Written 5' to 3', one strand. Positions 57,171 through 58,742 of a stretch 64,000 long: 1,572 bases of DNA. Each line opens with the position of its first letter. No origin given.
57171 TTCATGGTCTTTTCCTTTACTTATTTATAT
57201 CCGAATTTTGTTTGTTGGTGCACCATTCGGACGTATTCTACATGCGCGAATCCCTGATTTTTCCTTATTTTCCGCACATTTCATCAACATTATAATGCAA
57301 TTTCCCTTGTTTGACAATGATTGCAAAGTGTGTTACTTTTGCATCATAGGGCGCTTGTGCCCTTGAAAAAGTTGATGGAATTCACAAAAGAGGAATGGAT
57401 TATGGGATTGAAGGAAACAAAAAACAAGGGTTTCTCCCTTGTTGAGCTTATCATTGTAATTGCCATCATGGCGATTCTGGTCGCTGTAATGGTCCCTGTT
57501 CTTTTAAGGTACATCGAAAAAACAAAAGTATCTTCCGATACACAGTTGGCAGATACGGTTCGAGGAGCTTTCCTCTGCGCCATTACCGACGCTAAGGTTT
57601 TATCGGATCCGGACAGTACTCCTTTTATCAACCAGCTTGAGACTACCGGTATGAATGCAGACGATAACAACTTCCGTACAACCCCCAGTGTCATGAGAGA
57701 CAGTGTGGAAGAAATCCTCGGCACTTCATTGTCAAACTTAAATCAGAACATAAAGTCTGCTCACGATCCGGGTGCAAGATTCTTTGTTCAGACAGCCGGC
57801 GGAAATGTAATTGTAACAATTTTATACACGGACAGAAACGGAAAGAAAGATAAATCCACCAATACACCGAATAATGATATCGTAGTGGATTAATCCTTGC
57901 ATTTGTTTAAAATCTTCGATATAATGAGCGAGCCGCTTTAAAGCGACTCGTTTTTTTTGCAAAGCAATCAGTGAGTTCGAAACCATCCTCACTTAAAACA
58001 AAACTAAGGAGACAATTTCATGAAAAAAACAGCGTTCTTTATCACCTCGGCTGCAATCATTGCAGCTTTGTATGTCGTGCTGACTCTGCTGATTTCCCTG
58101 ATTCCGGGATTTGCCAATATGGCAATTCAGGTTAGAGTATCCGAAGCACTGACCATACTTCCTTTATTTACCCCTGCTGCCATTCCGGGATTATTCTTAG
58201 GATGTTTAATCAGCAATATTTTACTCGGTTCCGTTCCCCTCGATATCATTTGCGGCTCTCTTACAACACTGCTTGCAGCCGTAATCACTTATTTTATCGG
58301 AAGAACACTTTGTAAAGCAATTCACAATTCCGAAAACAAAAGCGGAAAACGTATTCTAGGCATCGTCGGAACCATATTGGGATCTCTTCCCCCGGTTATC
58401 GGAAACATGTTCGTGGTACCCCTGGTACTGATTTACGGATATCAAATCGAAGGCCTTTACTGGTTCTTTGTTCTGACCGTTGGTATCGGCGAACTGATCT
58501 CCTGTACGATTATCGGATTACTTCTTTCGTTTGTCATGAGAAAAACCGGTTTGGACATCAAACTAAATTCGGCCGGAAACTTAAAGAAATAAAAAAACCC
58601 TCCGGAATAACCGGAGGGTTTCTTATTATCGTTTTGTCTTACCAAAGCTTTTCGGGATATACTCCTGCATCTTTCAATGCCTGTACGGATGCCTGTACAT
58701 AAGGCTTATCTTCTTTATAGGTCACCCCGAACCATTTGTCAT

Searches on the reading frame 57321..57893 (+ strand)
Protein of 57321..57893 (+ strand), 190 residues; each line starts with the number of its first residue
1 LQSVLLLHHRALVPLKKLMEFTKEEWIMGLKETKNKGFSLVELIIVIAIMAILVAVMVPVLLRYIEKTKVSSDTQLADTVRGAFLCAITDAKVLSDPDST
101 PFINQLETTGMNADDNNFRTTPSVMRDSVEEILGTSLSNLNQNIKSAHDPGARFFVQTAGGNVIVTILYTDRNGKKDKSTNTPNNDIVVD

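Call 58: search_protein_families(library=pfam, proteins=[window:57321-57893:+], max_evalue=0.0001)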
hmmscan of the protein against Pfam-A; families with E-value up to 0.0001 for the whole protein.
window:57321-57893:+ (190 aa): 1 family
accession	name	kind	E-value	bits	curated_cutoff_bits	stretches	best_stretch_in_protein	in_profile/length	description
PF07963.17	N_methyl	-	6.8e-08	32.2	21.2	1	34-57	3-26/27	Prokaryotic N-terminal methylation motif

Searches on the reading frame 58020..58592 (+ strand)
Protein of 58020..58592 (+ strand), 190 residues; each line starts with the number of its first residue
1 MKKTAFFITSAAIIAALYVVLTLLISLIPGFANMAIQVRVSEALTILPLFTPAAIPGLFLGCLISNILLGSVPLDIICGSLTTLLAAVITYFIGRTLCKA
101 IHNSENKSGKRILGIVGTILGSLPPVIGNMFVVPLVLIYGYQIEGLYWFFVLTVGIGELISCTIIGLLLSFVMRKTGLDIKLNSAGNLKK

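Call 58: search_protein_families(library=pfam, proteins=[window:58020-58592:+], max_evalue=0.0001)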
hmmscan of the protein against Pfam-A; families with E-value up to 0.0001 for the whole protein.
window:58020-58592:+ (190 aa): 1 family
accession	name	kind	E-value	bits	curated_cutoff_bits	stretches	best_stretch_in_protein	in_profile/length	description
PF06177.16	QueT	-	1.1e-40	139.6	33.7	1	8-175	1-141/141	QueT transporter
